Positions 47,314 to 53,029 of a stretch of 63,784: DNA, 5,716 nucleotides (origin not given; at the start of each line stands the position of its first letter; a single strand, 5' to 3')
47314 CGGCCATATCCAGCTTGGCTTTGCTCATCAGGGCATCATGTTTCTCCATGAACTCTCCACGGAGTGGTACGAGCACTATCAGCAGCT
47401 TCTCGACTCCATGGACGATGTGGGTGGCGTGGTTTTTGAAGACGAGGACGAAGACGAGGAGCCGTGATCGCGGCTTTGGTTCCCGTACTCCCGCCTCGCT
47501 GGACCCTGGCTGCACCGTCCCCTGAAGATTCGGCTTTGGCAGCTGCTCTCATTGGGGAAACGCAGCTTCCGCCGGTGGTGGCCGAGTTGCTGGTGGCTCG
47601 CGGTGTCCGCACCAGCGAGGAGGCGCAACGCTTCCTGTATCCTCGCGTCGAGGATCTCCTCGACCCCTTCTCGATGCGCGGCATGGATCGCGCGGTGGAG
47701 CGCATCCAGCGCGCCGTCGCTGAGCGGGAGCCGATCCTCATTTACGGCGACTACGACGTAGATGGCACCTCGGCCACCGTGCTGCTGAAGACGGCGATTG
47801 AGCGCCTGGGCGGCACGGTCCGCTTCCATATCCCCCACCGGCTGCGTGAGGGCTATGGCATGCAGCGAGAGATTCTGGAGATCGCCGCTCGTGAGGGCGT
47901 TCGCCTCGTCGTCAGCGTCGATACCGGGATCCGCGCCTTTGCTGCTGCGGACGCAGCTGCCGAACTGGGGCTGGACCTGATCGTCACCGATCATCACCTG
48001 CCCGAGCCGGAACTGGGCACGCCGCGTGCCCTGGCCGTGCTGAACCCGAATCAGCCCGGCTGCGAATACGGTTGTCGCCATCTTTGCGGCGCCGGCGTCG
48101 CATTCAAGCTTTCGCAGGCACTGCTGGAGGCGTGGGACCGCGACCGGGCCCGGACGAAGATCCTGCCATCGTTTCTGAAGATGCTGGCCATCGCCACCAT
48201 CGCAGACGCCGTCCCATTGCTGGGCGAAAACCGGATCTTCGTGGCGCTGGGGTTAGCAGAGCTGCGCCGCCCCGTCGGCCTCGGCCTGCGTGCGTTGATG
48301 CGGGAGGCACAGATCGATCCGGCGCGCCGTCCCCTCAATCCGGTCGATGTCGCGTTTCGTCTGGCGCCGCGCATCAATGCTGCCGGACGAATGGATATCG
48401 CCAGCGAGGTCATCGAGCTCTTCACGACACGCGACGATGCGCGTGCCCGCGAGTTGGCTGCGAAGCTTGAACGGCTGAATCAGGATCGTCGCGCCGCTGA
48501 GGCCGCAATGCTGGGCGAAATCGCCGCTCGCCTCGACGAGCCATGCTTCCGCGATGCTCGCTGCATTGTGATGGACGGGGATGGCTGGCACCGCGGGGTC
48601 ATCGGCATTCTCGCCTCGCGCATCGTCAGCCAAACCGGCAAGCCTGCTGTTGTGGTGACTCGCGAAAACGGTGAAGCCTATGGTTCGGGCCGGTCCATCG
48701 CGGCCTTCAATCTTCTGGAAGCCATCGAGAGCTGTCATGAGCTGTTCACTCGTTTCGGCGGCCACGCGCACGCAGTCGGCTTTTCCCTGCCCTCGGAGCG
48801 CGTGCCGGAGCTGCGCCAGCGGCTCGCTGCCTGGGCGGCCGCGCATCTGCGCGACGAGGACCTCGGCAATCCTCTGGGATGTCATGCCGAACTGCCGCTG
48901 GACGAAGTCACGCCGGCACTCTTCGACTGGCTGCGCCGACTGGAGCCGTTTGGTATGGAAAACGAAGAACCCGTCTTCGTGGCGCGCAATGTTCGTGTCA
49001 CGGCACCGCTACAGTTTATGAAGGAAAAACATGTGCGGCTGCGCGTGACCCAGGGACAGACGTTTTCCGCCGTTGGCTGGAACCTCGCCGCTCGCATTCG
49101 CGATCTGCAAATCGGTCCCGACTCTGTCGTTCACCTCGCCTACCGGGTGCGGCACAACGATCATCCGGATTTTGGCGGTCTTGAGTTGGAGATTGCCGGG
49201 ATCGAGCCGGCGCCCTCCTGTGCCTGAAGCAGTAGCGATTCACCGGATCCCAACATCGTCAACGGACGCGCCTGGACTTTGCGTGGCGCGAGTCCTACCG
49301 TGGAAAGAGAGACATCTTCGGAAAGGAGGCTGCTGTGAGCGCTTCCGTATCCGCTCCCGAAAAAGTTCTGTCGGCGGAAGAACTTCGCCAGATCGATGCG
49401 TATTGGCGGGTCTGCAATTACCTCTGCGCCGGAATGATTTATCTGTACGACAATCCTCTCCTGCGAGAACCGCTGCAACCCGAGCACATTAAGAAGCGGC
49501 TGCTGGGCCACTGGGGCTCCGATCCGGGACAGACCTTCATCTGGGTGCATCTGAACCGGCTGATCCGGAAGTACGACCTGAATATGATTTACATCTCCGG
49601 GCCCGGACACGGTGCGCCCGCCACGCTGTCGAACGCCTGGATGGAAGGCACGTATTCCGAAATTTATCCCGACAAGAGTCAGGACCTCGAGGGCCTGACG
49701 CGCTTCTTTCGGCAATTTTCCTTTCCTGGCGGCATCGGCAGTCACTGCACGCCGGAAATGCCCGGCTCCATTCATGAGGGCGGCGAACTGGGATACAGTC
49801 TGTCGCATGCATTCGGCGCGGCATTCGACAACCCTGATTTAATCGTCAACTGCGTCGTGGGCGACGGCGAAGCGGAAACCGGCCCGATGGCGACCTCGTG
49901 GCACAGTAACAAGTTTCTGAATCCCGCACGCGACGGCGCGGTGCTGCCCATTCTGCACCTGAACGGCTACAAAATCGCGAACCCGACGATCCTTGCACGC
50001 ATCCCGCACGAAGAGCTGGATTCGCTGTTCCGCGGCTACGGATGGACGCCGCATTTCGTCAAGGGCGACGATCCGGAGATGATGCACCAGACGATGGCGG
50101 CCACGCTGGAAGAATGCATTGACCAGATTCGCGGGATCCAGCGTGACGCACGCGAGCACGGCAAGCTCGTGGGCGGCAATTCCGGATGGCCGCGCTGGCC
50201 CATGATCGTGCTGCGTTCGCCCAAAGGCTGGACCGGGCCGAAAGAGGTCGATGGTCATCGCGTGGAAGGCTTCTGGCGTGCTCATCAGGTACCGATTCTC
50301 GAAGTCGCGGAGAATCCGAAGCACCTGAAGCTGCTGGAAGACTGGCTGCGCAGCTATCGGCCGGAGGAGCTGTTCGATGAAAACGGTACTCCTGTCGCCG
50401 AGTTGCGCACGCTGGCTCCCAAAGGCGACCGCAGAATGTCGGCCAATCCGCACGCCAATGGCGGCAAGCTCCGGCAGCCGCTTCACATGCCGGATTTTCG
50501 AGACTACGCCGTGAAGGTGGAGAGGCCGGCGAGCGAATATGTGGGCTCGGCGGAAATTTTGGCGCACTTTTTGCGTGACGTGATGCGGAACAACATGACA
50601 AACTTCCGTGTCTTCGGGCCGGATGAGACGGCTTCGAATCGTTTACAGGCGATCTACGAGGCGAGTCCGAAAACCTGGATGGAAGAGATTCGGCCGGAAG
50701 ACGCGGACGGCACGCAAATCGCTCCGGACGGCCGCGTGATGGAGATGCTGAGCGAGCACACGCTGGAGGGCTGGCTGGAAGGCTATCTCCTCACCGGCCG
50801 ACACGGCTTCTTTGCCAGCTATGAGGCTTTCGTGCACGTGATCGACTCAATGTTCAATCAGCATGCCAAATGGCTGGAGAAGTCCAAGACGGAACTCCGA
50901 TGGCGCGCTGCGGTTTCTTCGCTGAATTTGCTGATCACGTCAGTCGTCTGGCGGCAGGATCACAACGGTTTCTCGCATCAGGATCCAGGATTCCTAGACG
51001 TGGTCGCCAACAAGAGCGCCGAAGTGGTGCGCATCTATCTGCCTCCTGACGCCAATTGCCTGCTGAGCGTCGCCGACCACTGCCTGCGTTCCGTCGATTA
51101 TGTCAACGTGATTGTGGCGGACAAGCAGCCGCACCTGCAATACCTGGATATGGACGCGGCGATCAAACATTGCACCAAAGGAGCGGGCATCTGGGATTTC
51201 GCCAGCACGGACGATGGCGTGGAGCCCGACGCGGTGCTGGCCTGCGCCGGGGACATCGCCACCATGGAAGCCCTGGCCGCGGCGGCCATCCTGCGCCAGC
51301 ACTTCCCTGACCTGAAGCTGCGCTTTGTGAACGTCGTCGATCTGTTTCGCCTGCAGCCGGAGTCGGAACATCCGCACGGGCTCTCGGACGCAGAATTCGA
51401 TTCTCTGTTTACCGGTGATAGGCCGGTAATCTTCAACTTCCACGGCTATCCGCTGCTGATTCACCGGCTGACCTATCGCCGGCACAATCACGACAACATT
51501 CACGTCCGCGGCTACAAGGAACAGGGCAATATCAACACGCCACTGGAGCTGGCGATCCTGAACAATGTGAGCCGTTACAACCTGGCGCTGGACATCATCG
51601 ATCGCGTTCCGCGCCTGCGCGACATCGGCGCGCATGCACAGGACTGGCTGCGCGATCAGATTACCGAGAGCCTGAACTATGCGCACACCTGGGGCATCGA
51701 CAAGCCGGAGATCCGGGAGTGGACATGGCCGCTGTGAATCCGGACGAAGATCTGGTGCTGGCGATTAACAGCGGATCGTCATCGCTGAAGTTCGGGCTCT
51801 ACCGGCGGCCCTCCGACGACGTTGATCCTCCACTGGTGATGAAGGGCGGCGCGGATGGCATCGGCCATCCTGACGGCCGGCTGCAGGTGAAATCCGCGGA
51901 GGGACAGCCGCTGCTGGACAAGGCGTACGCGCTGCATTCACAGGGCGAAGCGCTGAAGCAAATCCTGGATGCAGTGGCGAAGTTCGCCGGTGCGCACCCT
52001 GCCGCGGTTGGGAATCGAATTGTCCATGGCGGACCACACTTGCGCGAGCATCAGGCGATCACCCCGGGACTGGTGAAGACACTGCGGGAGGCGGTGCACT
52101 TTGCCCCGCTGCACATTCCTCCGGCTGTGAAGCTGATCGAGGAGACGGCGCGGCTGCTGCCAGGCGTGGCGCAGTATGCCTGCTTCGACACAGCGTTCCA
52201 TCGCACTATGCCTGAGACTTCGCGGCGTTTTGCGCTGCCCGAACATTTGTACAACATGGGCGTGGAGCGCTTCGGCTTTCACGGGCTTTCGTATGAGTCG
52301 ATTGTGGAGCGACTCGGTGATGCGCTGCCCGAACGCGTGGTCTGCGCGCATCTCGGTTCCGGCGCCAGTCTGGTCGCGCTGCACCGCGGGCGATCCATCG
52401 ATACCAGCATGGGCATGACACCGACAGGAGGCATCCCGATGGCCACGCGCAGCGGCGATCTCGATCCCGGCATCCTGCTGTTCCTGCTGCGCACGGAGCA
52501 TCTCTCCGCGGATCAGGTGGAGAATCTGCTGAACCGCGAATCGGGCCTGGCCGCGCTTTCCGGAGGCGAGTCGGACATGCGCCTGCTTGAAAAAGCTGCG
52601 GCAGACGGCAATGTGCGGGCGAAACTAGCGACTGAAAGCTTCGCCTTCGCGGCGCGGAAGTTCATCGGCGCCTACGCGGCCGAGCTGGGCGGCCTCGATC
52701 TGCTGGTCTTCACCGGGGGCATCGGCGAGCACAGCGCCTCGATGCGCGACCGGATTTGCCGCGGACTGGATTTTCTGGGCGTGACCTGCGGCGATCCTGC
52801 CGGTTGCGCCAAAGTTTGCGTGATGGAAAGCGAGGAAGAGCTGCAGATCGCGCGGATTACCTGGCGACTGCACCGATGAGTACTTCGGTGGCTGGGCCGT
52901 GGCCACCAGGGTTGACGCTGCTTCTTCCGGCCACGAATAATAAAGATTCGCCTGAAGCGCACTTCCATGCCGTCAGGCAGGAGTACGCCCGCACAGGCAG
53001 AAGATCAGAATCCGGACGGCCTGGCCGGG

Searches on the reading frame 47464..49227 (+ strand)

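Call 48: search_protein_families(library=pfam, proteins=[window:47464-49227:+], max_evalue=0.00001)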
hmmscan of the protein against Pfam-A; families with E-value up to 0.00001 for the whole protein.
window:47464-49227:+ (587 aa): 3 families
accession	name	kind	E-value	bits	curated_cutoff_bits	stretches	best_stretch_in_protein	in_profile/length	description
PF01368.27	DHH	-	5.1e-22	78.9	28.1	1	91-245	2-125/125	DHH family, N-terminal domain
PF17768.7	RecJ_OB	-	9.8e-21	74.3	27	1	475-572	3-100/107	RecJ OB domain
PF02272.25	DHHA1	-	2.5e-15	57.2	25.9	1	366-459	3-101/102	DHHA1 domain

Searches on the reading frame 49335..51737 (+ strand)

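Call 48: search_protein_families(library=pfam, proteins=[window:49335-51737:+], max_evalue=0.00001)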
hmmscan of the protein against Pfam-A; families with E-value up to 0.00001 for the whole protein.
window:49335-51737:+ (800 aa): 3 families
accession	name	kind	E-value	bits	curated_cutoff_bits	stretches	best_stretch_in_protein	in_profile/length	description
PF09364.15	XFP_N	-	1.7e-178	593.4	23.7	1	13-378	3-363/364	XFP N-terminal domain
PF09363.15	XFP_C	-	4.7e-90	300.9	23.4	1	597-798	1-202/202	XFP C-terminal domain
PF03894.20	XFP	-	1.1e-85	286.2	22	1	409-586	3-177/177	D-xylulose 5-phosphate/D-fructose 6-phosphate phosphoketolase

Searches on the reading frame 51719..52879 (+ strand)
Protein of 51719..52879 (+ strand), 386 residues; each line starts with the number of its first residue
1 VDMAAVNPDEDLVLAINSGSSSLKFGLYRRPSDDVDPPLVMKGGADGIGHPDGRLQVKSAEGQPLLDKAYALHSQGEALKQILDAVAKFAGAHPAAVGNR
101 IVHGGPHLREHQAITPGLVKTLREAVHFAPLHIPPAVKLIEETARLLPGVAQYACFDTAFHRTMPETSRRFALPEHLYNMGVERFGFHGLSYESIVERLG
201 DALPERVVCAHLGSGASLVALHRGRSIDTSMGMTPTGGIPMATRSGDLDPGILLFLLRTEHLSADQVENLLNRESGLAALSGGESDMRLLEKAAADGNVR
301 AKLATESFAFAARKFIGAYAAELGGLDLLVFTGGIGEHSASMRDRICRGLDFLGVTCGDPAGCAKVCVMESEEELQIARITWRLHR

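Call 48: search_protein_families(library=pfam, proteins=[window:51719-52879:+], max_evalue=0.00001)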
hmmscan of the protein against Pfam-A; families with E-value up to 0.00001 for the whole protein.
window:51719-52879:+ (386 aa): 1 family
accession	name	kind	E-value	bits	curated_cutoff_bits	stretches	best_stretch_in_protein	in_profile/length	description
PF00871.23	Acetate_kinase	-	6.8e-95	318.4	22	1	12-358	1-355/392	Acetokinase family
